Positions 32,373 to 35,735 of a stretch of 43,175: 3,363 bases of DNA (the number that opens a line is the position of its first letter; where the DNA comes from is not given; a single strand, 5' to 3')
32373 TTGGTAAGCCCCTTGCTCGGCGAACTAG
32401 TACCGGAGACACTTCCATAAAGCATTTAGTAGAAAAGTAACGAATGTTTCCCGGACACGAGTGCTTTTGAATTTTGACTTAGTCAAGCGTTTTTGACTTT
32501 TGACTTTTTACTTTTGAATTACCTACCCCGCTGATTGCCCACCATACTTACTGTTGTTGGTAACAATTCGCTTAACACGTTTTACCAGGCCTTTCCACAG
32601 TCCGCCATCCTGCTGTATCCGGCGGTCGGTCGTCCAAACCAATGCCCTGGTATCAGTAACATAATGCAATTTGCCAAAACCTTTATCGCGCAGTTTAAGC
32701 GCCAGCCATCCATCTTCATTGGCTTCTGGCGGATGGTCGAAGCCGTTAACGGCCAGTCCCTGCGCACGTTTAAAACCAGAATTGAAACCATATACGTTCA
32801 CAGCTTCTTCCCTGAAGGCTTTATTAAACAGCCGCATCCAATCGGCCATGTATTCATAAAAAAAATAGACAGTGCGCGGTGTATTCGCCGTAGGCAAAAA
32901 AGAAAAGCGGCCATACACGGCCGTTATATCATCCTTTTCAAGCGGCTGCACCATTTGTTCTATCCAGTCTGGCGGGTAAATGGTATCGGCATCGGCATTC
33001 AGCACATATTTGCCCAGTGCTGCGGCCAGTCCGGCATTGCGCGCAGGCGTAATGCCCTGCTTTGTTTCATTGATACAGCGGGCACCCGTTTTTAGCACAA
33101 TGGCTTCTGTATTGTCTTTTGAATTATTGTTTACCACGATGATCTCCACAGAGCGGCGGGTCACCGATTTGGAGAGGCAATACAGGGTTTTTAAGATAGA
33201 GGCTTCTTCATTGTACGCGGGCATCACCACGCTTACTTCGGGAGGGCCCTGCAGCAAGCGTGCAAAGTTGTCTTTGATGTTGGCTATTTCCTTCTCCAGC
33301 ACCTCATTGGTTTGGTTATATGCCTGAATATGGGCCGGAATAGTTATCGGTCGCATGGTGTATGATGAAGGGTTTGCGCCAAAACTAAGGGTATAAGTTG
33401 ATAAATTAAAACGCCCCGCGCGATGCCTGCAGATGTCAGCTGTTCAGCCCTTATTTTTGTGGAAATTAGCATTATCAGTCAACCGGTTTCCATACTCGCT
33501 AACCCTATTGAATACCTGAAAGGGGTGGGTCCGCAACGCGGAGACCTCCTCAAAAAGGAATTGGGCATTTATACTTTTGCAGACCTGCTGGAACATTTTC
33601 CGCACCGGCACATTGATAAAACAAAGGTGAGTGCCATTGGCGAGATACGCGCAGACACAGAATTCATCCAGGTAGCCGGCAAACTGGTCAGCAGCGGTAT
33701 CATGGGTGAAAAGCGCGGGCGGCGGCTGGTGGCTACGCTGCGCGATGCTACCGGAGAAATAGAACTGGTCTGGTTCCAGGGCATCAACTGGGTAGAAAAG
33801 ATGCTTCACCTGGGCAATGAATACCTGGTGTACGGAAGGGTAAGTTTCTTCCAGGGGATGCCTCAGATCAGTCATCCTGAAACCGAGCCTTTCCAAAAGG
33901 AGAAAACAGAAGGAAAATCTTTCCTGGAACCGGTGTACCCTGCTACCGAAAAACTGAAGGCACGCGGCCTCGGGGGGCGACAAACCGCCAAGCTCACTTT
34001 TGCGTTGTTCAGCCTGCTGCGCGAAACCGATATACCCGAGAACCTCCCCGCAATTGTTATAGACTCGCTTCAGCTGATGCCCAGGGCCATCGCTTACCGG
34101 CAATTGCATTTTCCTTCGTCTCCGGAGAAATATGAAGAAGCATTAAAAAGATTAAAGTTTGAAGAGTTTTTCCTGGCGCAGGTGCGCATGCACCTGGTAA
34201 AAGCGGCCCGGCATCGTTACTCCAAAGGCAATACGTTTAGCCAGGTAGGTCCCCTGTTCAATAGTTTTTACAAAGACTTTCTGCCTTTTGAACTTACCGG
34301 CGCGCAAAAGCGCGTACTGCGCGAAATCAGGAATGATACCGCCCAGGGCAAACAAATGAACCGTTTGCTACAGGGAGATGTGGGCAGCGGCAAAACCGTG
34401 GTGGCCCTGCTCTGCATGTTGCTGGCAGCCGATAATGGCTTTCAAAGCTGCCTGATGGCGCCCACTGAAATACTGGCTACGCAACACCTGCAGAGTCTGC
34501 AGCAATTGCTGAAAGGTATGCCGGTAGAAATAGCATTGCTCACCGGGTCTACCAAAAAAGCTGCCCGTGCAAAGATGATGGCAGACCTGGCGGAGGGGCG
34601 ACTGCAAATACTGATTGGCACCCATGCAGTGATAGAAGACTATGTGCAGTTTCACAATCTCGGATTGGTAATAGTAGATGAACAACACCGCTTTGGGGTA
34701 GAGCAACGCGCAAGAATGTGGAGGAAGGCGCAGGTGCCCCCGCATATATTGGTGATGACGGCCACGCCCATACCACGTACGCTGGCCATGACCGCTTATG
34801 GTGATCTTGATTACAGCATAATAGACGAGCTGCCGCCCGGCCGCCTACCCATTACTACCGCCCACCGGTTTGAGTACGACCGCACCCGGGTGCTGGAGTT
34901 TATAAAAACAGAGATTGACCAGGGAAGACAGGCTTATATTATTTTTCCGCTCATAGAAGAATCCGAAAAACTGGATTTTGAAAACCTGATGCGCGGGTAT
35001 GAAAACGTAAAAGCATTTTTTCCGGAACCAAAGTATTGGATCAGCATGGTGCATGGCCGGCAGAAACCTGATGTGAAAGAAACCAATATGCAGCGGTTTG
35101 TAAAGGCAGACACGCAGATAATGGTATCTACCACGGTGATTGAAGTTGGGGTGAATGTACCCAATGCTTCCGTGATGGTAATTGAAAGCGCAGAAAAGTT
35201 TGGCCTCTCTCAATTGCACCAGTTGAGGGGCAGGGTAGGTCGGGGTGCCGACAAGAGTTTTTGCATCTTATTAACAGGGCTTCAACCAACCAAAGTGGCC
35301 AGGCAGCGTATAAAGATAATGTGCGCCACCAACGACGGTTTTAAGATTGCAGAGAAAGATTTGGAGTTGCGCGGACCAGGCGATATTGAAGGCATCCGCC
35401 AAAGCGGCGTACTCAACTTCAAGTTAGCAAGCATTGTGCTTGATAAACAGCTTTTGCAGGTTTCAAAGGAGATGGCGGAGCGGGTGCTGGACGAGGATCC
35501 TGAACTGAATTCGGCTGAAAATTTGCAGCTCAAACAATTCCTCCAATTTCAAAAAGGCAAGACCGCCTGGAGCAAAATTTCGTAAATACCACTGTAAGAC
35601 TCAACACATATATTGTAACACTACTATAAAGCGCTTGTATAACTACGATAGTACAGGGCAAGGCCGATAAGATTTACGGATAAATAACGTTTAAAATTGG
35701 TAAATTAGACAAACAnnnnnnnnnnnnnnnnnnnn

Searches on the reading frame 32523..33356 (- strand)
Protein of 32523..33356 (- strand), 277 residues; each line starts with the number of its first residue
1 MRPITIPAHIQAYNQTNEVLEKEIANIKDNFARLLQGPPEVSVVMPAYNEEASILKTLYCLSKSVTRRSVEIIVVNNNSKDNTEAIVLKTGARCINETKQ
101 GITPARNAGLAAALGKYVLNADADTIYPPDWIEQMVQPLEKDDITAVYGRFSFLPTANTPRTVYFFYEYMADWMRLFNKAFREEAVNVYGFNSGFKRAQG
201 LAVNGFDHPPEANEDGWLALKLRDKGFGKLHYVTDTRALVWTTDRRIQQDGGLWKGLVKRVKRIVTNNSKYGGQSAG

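Call 3: search_protein_families(library=ncbifam, proteins=[window:32523-33356:-], max_evalue=0.001)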
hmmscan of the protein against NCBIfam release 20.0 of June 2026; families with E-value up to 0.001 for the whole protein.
window:32523-33356:- (277 aa): 24 families
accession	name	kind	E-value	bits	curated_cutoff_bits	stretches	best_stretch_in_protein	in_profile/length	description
NF041875.1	EPS_EpsD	equivalog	1.5e-21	77.2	370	1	41-237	1-203/325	exopolysaccharide biosynthesis glycosyltransferase EpsD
TIGR03965.1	mycofact_glyco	equivalog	7.7e-18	64.6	280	1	33-234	68-274/467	mycofactocin biosynthesis glycosyltransferase MftF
TIGR04283.1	glyco_like_mftF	equivalog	1.1e-15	57.9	182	1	41-252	1-194/221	TIGR04283 family arsenosugar biosynthesis glycosyltransferase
NF007482.0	PRK10073.1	equivalog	1.7e-14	53.6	423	1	39-144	6-115/334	glycosyltransferase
NF038302.1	EPS_HpsE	equivalog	6e-14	51.7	300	1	40-149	2-121/307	hormogonium polysaccharide biosynthesis glycosyltransferase HpsE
TIGR03937.1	PgaC_IcaA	equivalog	9.1e-13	47.9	422.3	1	28-149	34-161/407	poly-beta-1,6-N-acetyl-D-glucosamine synthase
TIGR03111.1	glyc2_xrt_Gpos1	hypoth_equivalog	2.5e-12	46.3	363.95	1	35-149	45-167/439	TIGR03111 family XrtG-associated glycosyltransferase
TIGR04182.1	glyco_TIGR04182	equivalog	3.8e-12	46.2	325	1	40-149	1-107/293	S-layer glycoprotein N-glycosyltransferase AglJ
NF041394.1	GtaseAglG_Halo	equivalog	5.9e-12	45.5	440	1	41-208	3-176/304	glucosyl-dolichyl phosphate glucuronosyltransferase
NF047683.1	TeichurnBiosyTuaG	equivalog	1.2e-10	41.5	400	1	38-154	5-126/252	teichuronic acid biosynthesis protein TuaG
NF010496.0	PRK13915.1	equivalog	1.2e-10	40.9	262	1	37-149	29-153/307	glucosyl-3-phosphoglycerate synthase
NF041391.1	DPhHxTase_Halo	equivalog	3.3e-09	36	375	1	45-139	1-93/213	dolichyl-phosphate hexose transferase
TIGR03469.1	HpnB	hypoth_equivalog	1.3e-07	31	379.25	1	28-145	33-166/386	hopene-associated glycosyltransferase HpnB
TIGR04242.1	nodulat_NodC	equivalog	1.4e-07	30.9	550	1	35-153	44-170/395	chitooligosaccharide synthase NodC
NF047588.1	GlcsyltransPgfSStrep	equivalog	2.3e-06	27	500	1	41-139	3-110/308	glycosyltransferase PgfS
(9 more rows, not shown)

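Call 4: search_protein_families(library=pfam, proteins=[window:32523-33356:-], max_evalue=0.001)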
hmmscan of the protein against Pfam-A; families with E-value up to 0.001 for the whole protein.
window:32523-33356:- (277 aa): 3 families
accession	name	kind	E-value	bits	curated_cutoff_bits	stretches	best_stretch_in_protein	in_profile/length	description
PF00535.33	Glycos_transf_2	-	1.2e-30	107.1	23.3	1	42-197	1-161/168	Glycosyl transferase family 2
PF13641.12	Glyco_tranf_2_3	-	3e-10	40.9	27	1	39-227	2-199/230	Glycosyltransferase like family 2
PF10111.15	Glyco_tranf_2_2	-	0.00018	21.5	27.3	1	42-137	1-104/276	Glycosyltransferase like family 2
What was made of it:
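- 32523..33356 (-): GT2 glycosyltransferase, 277 aa; a conserved neighbour only in the window clade and its nearest relatives, so membership of the system is uncertain. Pfam Glycos_transf_2 scores 107 bits (call 4).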

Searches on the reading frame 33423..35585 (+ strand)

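Call 8: search_protein_families(library=pfam, proteins=[window:33423-35585:+], max_evalue=0.001)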
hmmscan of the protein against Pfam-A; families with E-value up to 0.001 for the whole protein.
window:33423-35585:+ (720 aa): 7 families
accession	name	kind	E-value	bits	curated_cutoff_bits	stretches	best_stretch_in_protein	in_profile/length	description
PF00270.35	DEAD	-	9e-26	91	26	1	295-455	4-165/167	DEAD/DEAH box helicase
PF19833.4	RecG_dom3_C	-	3.2e-24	85.2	26.8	1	636-720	1-87/87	ATP-dependent DNA helicase RecG, domain 3, C-terminal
PF00271.37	Helicase_C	-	3.1e-20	72.9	23.5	1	497-607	11-108/110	Helicase conserved C-terminal domain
PF17191.10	RecG_wedge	-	1.4e-17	64.2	23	1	28-180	1-148/162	RecG wedge domain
PF04851.21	ResIII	-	6.4e-12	46.1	22.5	1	290-449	3-162/164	Type III restriction enzyme, res subunit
PF01336.31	tRNA_anti-codon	-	6.1e-08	32.9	27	1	83-156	2-74/75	OB-fold nucleic acid binding domain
PF13604.12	AAA_30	-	0.00056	20.1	27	1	292-437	3-113/191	AAA domain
